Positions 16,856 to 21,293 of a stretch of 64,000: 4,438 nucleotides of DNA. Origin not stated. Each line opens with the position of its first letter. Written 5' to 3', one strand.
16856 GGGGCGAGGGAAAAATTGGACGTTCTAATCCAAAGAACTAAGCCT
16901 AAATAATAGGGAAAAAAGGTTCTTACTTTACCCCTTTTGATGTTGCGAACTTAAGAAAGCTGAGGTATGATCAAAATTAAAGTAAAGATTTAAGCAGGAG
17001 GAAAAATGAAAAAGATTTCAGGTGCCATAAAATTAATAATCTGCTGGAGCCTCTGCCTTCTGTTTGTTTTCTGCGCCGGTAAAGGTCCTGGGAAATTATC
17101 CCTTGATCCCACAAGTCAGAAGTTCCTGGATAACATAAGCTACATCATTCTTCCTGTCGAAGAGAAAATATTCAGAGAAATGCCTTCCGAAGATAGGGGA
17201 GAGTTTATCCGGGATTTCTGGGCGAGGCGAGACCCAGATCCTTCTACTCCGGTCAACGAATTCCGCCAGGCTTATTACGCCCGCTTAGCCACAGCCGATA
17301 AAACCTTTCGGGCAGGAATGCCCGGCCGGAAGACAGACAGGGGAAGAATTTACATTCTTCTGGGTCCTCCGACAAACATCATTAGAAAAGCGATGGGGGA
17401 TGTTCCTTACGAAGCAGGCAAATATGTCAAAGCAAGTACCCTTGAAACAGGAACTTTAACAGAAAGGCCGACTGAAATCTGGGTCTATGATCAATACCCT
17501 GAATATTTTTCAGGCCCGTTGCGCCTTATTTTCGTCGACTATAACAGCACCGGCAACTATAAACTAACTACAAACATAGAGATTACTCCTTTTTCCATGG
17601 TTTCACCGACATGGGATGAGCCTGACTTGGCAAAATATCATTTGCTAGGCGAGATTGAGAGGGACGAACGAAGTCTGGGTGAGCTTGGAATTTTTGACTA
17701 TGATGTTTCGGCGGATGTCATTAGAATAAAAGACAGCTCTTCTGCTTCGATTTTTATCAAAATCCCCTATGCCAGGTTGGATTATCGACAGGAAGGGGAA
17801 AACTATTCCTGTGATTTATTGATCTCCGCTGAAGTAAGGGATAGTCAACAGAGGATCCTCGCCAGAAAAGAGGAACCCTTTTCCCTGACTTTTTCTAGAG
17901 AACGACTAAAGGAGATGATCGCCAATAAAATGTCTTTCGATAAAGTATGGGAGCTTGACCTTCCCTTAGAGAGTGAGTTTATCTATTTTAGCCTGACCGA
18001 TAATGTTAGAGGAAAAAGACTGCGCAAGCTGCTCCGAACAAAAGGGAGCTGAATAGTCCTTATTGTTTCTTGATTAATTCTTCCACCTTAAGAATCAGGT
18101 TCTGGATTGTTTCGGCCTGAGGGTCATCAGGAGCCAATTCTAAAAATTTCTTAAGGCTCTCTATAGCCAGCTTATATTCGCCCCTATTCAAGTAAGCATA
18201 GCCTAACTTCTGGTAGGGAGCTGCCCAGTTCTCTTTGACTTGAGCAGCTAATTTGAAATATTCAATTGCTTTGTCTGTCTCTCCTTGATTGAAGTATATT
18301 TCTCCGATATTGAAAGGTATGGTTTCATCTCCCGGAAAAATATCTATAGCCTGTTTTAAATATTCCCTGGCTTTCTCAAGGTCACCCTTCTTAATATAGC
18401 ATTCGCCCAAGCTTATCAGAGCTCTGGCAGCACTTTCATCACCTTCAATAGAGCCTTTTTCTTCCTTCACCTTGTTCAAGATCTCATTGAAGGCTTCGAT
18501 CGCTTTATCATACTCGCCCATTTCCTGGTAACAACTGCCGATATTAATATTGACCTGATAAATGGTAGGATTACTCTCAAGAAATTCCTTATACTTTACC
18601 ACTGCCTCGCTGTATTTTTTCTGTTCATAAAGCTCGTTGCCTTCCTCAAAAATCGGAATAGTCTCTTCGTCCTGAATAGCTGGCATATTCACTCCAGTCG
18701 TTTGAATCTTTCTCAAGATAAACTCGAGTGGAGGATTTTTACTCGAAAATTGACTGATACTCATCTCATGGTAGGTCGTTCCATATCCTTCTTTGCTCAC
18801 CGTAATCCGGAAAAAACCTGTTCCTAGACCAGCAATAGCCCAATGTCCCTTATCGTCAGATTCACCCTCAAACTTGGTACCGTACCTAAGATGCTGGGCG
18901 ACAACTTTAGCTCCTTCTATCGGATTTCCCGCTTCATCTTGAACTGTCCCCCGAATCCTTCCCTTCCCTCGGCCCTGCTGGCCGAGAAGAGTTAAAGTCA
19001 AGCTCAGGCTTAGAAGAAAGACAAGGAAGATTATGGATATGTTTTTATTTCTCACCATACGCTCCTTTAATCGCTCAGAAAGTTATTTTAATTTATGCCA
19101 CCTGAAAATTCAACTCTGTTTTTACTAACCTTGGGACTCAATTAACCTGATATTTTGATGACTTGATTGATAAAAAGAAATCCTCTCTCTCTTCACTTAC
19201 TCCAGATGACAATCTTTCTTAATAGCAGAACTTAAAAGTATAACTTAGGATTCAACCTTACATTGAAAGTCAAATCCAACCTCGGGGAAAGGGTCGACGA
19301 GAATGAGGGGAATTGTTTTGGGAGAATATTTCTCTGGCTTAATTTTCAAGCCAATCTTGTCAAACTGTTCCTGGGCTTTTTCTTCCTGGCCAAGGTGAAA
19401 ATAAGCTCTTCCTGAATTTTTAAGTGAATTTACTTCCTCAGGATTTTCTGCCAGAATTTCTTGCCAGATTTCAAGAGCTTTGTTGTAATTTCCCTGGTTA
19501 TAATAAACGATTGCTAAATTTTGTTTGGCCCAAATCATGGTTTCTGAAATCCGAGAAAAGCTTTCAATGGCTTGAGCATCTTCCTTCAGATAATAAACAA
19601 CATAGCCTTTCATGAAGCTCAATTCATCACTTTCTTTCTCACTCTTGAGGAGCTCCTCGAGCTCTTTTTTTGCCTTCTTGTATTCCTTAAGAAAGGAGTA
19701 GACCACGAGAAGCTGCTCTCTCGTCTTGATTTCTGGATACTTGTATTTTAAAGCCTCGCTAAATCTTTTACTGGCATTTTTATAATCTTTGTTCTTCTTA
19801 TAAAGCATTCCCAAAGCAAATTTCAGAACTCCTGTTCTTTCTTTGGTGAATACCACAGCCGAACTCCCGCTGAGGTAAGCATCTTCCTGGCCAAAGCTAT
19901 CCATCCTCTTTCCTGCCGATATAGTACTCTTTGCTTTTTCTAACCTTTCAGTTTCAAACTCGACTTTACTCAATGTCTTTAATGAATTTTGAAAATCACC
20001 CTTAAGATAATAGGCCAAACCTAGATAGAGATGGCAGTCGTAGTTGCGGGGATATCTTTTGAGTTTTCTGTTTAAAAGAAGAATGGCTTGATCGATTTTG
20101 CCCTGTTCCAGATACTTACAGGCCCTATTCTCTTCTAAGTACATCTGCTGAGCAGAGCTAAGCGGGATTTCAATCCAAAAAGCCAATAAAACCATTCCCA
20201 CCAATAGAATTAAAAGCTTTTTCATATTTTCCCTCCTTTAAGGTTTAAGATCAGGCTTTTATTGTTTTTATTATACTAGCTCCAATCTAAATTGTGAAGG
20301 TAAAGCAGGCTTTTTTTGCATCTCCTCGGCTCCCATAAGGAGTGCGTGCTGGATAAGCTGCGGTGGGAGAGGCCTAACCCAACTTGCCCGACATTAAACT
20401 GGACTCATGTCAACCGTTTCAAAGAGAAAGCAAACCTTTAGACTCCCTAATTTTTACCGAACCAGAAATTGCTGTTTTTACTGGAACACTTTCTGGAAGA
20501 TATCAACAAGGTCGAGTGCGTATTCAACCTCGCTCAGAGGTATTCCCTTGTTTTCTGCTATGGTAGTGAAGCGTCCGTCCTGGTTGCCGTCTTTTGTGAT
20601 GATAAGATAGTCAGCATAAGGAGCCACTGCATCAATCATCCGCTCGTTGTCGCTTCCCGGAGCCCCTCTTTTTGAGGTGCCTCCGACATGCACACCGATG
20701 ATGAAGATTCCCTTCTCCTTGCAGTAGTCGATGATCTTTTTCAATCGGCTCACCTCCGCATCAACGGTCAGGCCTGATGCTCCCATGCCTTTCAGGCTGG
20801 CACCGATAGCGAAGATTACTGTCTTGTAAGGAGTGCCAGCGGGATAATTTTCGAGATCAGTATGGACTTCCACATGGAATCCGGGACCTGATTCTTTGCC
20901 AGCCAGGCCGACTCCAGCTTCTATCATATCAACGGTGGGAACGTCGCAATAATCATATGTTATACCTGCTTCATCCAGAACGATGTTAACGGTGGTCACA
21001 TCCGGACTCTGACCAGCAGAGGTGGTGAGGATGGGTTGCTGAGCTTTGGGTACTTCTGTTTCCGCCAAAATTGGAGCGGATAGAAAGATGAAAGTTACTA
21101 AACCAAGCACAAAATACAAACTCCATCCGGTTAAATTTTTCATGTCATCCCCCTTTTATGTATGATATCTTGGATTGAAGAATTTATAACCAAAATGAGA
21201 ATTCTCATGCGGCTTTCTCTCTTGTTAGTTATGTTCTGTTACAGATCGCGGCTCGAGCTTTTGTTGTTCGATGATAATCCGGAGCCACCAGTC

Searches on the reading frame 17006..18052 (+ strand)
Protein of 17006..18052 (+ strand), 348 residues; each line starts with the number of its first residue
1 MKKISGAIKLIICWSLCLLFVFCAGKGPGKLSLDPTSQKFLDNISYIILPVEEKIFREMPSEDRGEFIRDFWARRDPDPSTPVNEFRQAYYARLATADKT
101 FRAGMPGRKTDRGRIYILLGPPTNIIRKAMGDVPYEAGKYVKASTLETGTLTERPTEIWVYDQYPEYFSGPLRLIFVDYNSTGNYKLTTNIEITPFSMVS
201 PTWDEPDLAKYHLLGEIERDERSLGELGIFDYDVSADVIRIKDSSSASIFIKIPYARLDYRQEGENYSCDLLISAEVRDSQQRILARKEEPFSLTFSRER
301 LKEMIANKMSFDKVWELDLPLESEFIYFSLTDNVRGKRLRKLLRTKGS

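Call 17: search_protein_families(library=pfam, proteins=[window:17006-18052:+])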
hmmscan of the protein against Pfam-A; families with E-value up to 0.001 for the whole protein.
window:17006-18052:+ (348 aa): 1 family
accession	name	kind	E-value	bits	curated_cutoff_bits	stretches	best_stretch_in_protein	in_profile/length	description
PF20094.4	GWxTD_dom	-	2.7e-11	44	26.9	1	38-129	31-119/172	GWxTD domain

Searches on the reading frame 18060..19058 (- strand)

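Call 17: search_protein_families(library=pfam, proteins=[window:18060-19058:-])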
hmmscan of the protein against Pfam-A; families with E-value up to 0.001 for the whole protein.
window:18060-19058:- (332 aa): 33 families (the best 25 are shown)
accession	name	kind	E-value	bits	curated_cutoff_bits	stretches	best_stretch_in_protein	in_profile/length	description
PF07719.23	TPR_2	-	2.3e-32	108.8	27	4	211-244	1-34/34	Tetratricopeptide repeat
PF00515.34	TPR_1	-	1.7e-30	104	27.8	4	211-243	1-33/34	Tetratricopeptide repeat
PF13181.12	TPR_8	-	2.1e-27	93.3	25.7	4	211-242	1-32/34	Tetratricopeptide repeat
PF14559.12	TPR_19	-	2.5e-23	82.6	25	3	222-285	2-64/68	Tetratricopeptide repeat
PF13174.12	TPR_6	-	5.1e-22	77.4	26.3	1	213-243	2-32/33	Tetratricopeptide repeat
PF13424.12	TPR_12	-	5.6e-22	78.2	30.1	2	169-241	5-75/77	Tetratricopeptide repeat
PF13432.12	TPR_16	-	3.1e-21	75.9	32.7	2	208-244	28-64/65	Tetratricopeptide repeat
PF13176.12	TPR_7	-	3.5e-19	67.6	27.9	0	284-315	4-35/36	Tetratricopeptide repeat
PF13428.12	TPR_14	-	3.9e-19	67.7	23.5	1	281-315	3-37/44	Tetratricopeptide repeat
PF13414.12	TPR_11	-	1.3e-16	60.4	26.8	2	219-259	2-42/42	TPR repeat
PF13431.12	TPR_17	-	1.8e-15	56.3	24.4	0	156-188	2-34/34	Tetratricopeptide repeat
PF13371.12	TPR_9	-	1.7e-14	54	35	1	252-321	2-71/73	Tetratricopeptide repeat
PF13620.12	CarboxypepD_reg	-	5.1e-13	49.6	32.3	1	35-100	2-68/82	Carboxypeptidase regulatory-like domain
PF12895.13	ANAPC3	-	1.7e-10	41.4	27.2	0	212-268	24-79/82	Anaphase-promoting complex, cyclosome, subunit 3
PF13374.12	TPR_10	-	2.9e-09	37.1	27.5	0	250-275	7-32/42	Tetratricopeptide repeat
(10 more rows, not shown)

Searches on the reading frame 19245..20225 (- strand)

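Call 17: search_protein_families(library=pfam, proteins=[window:19245-20225:-])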
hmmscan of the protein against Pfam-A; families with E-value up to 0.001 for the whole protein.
window:19245-20225:- (326 aa): 22 families
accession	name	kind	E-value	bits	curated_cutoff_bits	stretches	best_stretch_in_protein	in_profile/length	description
PF13432.12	TPR_16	-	3.1e-21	75.9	32.7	2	34-85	3-54/65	Tetratricopeptide repeat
PF07719.23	TPR_2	-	5.2e-19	67.2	27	1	235-263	5-33/34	Tetratricopeptide repeat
PF14559.12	TPR_19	-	1.8e-18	67.1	25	3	244-294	4-54/68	Tetratricopeptide repeat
PF13428.12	TPR_14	-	1.4e-15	56.6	23.5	0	233-265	3-35/44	Tetratricopeptide repeat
PF13174.12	TPR_6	-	4.3e-14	52.6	26.3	0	236-263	5-32/33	Tetratricopeptide repeat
PF13424.12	TPR_12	-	1.2e-13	51.5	30.1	1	236-289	8-69/77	Tetratricopeptide repeat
PF00515.34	TPR_1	-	1.6e-13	50.3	27.8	1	235-263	5-33/34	Tetratricopeptide repeat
PF23914.1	TPR_CcmH_CycH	-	6.7e-10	39.5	42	0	138-230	56-151/158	Cytochrome c-type biogenesis protein H TPR domain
PF13431.12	TPR_17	-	7.4e-09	35.6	24.4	0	254-286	2-34/34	Tetratricopeptide repeat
PF12895.13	ANAPC3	-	1.1e-08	35.7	27.2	0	41-88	2-49/82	Anaphase-promoting complex, cyclosome, subunit 3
PF13181.12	TPR_8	-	3.5e-08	33.4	25.7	0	136-161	5-30/34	Tetratricopeptide repeat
PF24575.1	TPR_Slam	-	2.5e-06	28.3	35.2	0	238-288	54-104/104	Surface lipoprotein assembly modifier, N-terminal TPR repeats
PF25064.1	ARM_TT21_5th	-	1e-05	26.2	27.8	0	144-236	13-108/117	TT21 fifth ARM repeats domain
PF14853.12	Fis1_TPR_C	-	1.4e-05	25.6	25.3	0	237-263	7-33/53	Fis1 C-terminal tetratricopeptide repeat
PF13371.12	TPR_9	-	3e-05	24.4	35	0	239-289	3-53/73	Tetratricopeptide repeat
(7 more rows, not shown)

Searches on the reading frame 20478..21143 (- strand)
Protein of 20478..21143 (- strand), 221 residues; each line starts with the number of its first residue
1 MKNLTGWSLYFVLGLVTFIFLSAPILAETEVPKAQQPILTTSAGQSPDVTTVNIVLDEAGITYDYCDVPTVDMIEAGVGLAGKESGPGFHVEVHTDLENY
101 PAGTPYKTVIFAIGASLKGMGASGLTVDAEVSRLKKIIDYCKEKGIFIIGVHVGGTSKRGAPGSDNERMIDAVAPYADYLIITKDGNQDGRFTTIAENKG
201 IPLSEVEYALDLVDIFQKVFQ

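Call 17: search_protein_families(library=pfam, proteins=[window:20478-21143:-])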
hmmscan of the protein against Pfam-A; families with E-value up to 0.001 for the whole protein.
window:20478-21143:- (221 aa): 1 family
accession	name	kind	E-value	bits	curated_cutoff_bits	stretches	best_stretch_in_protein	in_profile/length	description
PF19823.4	DUF6305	-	2.2e-44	151.2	25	1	35-220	1-154/154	Domain of unknown function (DUF6305)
